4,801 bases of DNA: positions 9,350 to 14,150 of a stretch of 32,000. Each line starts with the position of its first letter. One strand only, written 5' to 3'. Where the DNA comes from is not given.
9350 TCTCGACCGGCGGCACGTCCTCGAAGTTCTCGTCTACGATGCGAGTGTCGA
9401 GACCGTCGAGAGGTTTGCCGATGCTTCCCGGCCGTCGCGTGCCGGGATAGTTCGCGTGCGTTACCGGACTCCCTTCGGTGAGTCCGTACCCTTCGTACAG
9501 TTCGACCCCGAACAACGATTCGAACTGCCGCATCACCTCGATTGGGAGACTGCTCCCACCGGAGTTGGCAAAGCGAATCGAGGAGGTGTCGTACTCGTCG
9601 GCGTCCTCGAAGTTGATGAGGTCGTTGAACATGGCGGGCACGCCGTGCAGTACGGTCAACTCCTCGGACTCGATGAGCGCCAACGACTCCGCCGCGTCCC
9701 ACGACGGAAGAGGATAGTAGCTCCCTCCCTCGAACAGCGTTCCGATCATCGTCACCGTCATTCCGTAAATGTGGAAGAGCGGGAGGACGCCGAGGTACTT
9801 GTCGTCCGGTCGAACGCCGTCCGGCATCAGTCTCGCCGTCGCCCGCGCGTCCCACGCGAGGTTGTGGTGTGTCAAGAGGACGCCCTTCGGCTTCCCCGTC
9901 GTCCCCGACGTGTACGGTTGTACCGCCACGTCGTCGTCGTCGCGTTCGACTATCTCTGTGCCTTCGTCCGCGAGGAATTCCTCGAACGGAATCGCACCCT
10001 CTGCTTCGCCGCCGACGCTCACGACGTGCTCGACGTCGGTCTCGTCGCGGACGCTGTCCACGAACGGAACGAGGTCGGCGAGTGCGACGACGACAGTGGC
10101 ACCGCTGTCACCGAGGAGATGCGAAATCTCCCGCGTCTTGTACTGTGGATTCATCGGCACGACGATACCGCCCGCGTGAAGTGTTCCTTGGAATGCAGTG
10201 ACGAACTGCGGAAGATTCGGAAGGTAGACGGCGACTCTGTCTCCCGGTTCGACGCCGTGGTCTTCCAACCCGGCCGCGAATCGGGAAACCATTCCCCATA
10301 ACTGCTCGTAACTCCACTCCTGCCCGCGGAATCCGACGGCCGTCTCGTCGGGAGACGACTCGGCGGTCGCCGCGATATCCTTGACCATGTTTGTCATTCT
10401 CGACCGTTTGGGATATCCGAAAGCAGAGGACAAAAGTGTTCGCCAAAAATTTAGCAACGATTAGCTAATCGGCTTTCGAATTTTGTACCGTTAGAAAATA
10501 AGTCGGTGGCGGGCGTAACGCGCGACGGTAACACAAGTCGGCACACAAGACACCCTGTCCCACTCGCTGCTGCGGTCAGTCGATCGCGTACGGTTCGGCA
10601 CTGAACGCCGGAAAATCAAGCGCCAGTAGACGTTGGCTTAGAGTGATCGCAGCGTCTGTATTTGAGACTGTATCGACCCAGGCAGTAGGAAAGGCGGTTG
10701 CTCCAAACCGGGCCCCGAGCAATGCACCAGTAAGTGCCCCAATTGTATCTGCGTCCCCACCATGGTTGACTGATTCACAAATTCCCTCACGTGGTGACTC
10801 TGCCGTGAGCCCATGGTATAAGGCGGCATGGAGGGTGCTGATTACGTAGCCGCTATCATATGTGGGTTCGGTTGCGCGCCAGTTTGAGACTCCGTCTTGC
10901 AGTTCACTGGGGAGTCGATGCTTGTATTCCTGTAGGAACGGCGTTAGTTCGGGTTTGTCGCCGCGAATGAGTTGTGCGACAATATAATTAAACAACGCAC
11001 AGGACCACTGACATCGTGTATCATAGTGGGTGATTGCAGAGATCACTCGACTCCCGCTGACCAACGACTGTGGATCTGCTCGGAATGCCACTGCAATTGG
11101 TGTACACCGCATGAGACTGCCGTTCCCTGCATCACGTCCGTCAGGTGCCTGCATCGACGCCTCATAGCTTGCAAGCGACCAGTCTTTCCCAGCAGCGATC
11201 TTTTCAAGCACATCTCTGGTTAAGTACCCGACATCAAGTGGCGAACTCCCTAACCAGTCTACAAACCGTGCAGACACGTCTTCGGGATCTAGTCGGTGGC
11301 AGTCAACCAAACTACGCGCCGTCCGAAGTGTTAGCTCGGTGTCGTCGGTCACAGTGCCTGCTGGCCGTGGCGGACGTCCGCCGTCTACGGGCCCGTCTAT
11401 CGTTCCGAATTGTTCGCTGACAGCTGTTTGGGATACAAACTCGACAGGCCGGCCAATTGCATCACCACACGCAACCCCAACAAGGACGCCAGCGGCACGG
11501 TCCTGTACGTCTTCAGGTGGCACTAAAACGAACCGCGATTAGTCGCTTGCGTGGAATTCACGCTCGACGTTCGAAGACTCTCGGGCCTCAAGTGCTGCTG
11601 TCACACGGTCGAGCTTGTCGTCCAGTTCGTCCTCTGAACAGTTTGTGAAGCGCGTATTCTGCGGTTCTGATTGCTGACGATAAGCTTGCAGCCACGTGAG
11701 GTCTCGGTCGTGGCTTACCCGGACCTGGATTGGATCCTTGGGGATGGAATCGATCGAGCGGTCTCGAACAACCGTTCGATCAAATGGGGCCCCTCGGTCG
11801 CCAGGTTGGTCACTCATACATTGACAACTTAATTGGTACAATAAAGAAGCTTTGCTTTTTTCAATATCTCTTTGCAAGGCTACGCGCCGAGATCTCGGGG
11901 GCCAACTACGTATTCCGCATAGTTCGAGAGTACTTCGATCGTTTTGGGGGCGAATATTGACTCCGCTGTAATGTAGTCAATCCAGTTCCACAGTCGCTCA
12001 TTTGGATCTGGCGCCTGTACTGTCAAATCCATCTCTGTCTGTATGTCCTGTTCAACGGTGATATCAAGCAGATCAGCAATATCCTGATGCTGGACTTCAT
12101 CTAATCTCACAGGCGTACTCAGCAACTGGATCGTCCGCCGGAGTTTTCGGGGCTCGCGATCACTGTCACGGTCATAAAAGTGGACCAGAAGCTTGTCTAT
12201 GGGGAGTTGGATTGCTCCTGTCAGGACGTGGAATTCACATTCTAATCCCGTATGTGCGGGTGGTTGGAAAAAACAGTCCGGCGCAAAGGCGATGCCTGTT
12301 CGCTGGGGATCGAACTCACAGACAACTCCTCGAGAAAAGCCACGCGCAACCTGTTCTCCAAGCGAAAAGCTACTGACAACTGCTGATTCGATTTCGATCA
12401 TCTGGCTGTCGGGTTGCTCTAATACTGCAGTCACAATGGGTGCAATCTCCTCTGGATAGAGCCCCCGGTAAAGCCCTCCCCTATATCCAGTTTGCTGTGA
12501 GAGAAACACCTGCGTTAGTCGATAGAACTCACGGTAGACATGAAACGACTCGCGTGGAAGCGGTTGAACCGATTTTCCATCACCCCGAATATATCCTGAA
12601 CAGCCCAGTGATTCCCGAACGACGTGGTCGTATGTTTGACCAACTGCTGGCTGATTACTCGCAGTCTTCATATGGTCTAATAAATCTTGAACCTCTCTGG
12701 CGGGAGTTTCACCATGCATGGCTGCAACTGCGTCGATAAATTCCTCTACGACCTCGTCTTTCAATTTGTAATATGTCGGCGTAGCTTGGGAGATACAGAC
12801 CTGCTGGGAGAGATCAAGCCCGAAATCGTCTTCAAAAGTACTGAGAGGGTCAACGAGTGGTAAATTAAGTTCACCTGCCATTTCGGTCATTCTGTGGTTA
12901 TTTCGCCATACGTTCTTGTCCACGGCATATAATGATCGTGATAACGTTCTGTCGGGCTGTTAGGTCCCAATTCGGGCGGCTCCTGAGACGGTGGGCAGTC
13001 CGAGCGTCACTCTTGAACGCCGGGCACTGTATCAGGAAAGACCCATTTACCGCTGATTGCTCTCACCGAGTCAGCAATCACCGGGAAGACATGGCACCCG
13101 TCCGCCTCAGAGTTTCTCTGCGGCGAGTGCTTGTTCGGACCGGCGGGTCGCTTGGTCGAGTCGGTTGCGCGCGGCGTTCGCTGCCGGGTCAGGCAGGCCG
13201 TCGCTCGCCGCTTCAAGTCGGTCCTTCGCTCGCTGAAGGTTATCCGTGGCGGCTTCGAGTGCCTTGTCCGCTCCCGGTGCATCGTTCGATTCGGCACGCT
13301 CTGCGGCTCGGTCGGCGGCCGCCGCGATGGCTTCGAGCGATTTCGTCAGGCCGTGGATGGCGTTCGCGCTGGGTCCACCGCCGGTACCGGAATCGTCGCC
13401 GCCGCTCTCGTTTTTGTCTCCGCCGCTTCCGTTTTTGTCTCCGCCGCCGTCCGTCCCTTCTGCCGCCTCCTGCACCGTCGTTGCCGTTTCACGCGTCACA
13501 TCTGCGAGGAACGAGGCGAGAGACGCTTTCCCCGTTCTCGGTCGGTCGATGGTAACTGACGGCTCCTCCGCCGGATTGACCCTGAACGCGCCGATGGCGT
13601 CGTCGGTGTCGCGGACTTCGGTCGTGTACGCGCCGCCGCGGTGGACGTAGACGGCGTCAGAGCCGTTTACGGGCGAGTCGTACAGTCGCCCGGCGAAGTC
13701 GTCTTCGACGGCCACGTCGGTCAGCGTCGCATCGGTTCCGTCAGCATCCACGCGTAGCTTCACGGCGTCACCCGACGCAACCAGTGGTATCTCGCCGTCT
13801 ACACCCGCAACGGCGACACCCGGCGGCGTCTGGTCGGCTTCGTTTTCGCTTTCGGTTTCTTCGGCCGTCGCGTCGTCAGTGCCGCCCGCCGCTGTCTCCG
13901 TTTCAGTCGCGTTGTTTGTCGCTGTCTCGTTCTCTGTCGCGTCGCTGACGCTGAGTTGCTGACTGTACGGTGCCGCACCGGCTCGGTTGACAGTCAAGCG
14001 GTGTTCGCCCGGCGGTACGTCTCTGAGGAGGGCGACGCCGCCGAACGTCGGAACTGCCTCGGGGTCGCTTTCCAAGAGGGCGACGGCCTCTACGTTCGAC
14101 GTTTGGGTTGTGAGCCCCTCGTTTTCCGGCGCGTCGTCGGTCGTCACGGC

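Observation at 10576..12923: ART - small ORF - ARH cassette: candidate reversible ADP-ribosylation toxin/antidote, defence or switch module in a haloarchaeon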

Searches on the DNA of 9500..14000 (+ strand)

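Call 52: search_dna_similar(query=window:9500-14000:+, collection=plasmids, mode=near, max_rows=10)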
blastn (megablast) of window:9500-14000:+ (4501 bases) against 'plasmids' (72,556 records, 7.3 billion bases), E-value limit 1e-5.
No match.
